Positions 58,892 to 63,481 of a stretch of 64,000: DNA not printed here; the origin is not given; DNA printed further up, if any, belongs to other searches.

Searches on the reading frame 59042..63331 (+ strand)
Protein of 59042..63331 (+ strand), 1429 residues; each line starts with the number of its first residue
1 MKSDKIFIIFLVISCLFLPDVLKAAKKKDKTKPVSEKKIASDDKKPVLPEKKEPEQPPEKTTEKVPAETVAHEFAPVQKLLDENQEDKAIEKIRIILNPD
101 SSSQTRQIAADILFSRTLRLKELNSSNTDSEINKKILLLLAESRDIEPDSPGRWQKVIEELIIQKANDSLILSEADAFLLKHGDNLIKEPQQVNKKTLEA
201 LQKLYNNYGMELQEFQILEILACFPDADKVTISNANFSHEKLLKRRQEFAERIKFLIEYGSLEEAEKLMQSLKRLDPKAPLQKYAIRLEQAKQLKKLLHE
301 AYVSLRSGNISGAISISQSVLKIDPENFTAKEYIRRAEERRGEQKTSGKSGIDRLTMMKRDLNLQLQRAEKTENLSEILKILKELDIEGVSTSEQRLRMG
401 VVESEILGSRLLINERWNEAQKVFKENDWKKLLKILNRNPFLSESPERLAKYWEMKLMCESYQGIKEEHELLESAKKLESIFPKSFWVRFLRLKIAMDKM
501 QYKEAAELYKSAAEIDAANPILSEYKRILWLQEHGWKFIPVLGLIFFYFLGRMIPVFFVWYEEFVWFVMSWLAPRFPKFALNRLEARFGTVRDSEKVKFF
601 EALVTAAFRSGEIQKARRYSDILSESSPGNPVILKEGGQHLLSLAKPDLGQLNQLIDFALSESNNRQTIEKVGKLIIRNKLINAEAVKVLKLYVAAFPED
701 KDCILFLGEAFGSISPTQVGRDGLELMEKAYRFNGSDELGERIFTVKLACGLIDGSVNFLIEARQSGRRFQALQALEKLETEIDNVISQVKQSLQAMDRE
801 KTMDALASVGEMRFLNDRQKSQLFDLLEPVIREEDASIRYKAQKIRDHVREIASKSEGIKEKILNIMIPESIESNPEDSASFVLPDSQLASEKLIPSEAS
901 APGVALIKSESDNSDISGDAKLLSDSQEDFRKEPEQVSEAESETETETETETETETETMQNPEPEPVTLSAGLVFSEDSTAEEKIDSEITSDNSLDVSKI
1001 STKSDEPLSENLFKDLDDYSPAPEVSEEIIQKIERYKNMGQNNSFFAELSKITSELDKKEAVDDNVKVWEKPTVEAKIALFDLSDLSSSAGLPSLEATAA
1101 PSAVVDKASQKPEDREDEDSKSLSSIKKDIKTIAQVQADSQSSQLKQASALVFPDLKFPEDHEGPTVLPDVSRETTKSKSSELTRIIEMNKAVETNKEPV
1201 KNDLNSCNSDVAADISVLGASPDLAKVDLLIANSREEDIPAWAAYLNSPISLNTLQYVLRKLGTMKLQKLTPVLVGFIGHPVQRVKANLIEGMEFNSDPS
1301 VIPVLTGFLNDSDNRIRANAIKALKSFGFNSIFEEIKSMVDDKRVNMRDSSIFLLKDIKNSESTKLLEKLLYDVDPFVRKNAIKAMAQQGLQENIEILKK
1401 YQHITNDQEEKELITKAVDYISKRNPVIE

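Call 4: search_protein_families(library=pfam, proteins=[window:59042-63331:+], max_evalue=0.01)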
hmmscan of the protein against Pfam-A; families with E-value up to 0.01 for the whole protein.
window:59042-63331:+ (1429 aa): 6 families
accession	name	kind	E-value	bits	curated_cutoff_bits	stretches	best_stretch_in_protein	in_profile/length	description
PF13646.12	HEAT_2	-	9.3e-17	61.5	27.7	2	1340-1412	9-81/88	HEAT repeats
PF02985.28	HEAT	-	9.8e-08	32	23.5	0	1301-1328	1-28/31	HEAT repeat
PF13428.12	TPR_14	-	2.5e-07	31.1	23.5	0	684-709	18-43/44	Tetratricopeptide repeat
PF14559.12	TPR_19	-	4e-06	27.5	25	0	254-281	33-60/68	Tetratricopeptide repeat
PF13513.12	HEAT_EZ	-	0.00028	21.8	27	0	1299-1325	27-53/55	HEAT-like repeat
PF23558.1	TPR_P4H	-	0.0085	16.6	27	0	297-338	45-86/91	Prolyl 4-hydroxylase peptide-substrate-binding domain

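Call 5: search_protein_families(library=ncbifam, proteins=[window:59042-63331:+], max_evalue=0.01)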
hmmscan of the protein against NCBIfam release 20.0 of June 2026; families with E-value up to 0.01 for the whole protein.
window:59042-63331:+ (1429 aa): 2 families
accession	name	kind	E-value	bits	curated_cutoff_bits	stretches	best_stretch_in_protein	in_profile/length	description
NF045915.1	PhycobilmeDegNblB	equivalog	6.2e-07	29.2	300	0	1334-1419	4-89/214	phycobilisome degradation protein NblB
NF010374.0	PRK13800.1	equivalog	0.0016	16.7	1196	1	1308-1396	723-810/898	fumarate reductase/succinate dehydrogenase flavoprotein subunit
